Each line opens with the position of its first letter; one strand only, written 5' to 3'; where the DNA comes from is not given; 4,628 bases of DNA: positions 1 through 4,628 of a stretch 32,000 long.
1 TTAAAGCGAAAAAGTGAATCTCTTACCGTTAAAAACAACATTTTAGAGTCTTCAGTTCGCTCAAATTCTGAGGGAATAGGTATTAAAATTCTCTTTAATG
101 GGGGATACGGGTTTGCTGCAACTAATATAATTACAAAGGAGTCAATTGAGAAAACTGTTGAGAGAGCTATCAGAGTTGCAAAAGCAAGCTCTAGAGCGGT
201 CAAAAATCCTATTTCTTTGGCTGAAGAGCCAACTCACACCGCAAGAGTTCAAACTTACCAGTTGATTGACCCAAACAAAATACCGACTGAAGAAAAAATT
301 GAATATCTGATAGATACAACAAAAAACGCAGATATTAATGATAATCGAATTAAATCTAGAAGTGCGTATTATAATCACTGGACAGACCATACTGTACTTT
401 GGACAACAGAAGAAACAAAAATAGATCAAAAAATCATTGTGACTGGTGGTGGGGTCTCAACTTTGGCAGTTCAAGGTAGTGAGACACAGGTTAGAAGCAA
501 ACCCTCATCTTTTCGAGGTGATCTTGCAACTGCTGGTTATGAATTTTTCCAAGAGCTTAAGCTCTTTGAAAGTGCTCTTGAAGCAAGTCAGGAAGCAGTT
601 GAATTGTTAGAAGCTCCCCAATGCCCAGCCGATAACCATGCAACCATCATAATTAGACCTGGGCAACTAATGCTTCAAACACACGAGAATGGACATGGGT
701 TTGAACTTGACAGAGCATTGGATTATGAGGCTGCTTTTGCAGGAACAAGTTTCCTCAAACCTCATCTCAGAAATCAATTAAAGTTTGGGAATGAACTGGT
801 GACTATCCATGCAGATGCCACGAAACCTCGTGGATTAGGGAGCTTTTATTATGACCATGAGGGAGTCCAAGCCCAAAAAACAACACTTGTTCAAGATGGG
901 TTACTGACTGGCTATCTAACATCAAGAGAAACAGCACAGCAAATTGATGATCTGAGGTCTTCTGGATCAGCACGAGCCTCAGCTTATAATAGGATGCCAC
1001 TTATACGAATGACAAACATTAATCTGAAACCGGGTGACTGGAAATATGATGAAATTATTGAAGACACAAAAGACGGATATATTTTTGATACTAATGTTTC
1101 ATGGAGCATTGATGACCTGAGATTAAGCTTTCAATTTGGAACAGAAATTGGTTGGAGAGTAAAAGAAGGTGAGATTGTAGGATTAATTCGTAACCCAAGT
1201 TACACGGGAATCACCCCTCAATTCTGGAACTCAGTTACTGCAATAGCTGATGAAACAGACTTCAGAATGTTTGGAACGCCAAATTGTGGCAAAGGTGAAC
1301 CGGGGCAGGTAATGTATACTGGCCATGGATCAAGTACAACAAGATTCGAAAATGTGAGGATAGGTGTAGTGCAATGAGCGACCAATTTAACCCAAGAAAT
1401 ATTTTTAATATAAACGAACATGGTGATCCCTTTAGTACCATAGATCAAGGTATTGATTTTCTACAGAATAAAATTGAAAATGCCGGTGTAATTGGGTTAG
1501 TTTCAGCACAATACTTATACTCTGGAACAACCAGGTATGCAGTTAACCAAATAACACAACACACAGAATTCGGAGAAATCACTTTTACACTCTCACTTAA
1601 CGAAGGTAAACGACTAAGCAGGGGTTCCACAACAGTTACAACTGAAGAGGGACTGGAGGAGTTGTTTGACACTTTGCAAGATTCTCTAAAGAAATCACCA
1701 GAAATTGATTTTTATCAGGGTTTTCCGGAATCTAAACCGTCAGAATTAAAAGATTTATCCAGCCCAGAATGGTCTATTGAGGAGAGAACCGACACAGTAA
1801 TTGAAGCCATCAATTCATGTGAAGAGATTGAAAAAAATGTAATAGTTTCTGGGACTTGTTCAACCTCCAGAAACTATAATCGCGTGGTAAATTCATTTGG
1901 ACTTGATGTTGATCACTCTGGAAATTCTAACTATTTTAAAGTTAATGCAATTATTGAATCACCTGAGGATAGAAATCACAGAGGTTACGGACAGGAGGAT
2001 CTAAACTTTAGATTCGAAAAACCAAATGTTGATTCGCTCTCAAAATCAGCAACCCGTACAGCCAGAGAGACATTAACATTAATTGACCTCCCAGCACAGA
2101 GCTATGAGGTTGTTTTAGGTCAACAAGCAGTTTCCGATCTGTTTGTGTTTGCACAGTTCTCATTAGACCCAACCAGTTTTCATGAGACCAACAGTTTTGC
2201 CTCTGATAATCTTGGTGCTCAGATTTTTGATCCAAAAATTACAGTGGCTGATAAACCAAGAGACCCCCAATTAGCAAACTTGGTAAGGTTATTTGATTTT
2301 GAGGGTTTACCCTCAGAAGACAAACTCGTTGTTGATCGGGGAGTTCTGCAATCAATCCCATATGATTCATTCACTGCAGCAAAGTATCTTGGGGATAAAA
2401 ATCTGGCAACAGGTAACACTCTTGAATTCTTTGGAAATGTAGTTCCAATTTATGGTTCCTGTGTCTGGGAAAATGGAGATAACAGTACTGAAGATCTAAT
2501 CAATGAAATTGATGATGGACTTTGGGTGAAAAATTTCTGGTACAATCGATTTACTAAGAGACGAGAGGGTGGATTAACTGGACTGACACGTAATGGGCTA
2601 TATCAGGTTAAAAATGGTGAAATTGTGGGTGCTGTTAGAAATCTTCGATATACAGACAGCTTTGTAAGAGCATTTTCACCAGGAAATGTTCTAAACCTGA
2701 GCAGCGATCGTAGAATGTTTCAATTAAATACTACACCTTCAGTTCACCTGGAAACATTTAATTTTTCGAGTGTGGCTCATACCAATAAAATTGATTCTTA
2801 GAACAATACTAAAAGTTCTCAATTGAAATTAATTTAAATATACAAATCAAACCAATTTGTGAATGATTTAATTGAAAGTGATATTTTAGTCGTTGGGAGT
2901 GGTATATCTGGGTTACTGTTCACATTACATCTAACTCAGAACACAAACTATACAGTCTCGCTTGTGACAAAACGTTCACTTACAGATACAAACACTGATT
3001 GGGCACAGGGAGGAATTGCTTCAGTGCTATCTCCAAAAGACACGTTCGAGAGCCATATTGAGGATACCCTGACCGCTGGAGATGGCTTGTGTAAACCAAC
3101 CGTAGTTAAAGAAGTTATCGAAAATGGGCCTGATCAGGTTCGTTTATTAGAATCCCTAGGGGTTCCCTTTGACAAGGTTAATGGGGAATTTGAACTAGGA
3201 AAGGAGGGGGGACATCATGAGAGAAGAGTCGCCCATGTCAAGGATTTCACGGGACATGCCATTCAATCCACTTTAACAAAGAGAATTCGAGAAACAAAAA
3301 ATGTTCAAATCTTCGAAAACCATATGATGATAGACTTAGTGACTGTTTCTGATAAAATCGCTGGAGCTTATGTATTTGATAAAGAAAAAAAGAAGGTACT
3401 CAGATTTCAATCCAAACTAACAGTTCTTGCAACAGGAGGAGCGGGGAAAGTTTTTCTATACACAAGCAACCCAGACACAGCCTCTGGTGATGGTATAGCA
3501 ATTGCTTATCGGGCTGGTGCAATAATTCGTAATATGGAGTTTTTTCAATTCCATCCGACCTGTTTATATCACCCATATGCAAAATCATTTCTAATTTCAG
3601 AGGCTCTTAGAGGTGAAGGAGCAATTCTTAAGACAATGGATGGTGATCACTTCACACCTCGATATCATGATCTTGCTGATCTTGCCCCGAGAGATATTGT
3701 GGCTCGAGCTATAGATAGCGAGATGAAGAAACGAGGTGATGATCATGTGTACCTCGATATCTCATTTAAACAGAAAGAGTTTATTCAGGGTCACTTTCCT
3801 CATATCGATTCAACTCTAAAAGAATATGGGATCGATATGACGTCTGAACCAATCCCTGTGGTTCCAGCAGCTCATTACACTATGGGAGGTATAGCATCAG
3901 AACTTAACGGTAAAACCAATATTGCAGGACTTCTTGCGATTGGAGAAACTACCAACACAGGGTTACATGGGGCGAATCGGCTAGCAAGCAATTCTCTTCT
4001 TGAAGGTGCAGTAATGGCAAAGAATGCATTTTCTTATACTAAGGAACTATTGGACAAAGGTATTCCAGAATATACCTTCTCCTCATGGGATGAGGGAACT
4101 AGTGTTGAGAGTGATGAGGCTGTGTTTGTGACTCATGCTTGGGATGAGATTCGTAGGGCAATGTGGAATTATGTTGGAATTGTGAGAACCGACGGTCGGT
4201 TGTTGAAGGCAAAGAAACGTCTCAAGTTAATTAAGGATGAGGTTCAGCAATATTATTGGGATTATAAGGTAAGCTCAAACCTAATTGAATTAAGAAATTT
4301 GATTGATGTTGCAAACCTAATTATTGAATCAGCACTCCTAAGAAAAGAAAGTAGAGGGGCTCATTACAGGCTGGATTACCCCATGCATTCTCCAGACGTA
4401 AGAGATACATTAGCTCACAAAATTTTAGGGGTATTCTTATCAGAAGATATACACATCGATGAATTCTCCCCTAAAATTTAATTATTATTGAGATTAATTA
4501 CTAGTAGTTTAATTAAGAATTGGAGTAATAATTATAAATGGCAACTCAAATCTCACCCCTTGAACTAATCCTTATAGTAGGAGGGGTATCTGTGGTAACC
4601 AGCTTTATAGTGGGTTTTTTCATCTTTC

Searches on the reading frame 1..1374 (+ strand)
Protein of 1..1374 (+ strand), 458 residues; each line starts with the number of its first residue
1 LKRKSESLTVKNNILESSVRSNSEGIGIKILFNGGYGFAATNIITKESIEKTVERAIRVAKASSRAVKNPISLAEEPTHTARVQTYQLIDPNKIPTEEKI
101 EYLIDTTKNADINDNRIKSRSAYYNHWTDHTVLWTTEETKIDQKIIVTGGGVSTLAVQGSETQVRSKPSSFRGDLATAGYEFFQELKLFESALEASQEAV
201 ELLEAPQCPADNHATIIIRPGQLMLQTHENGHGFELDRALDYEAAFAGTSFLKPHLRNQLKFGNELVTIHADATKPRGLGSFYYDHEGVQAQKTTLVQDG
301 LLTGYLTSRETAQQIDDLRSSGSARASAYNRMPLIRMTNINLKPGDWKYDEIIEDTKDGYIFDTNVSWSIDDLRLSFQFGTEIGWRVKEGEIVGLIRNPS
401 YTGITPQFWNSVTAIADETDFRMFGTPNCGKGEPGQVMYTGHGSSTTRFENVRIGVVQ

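Call 12: search_protein_families(library=pfam, proteins=[window:1-1374:+], max_evalue=0.001)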
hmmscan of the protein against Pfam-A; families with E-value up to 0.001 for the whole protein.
window:1-1374:+ (458 aa): 3 families
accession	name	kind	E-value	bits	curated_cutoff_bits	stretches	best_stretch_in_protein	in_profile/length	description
PF19289.4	PmbA_TldD_3rd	-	1.7e-39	135.7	22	1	239-454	24-218/220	PmbA/TldA metallopeptidase C-terminal domain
PF01523.21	PmbA_TldD_1st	-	9.8e-14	51.7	20.9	1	2-60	7-65/65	PmbA/TldA metallopeptidase domain 1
PF19290.4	PmbA_TldD_2nd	-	1.8e-08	35.2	20.9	1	90-203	2-109/109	PmbA/TldA metallopeptidase central domain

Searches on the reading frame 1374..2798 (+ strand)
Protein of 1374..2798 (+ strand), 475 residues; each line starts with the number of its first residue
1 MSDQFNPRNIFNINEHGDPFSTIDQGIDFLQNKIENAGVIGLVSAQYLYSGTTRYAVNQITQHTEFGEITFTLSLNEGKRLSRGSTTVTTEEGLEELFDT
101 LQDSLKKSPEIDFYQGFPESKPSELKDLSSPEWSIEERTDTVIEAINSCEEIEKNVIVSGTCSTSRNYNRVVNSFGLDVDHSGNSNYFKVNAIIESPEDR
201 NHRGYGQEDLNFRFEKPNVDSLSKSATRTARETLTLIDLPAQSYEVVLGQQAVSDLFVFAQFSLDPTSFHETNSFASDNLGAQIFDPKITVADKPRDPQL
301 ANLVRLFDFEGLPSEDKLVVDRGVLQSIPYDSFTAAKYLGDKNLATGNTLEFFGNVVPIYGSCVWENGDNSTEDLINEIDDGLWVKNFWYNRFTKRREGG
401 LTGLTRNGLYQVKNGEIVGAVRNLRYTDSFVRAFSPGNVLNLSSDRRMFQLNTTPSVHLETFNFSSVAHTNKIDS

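Call 12: search_protein_families(library=pfam, proteins=[window:1374-2798:+], max_evalue=0.001)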
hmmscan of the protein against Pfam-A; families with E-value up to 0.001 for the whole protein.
window:1374-2798:+ (475 aa): 2 families
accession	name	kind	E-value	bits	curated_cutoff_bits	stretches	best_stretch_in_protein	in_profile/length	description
PF19289.4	PmbA_TldD_3rd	-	3.7e-34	118.3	22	1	242-465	2-219/220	PmbA/TldA metallopeptidase C-terminal domain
PF19290.4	PmbA_TldD_2nd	-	3.4e-05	24.7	20.9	1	131-232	4-107/109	PmbA/TldA metallopeptidase central domain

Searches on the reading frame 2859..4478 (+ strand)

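Call 12: search_protein_families(library=pfam, proteins=[window:2859-4478:+], max_evalue=0.001)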
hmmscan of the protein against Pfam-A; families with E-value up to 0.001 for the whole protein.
window:2859-4478:+ (540 aa): 4 families
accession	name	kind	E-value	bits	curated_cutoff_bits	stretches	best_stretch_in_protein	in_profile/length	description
PF00890.30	FAD_binding_2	-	4.1e-86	290.2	20.4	1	8-380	1-414/414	FAD binding domain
PF02910.25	Succ_DH_flav_C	-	1.7e-17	64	20.8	1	429-509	2-88/130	Fumarate reductase flavoprotein C-term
PF01266.30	DAO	-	0.00047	20.2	27.9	0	8-58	1-52/353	FAD dependent oxidoreductase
PF01946.23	Thi4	-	0.00081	19.1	26.2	0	2-48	13-58/235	Thi4 family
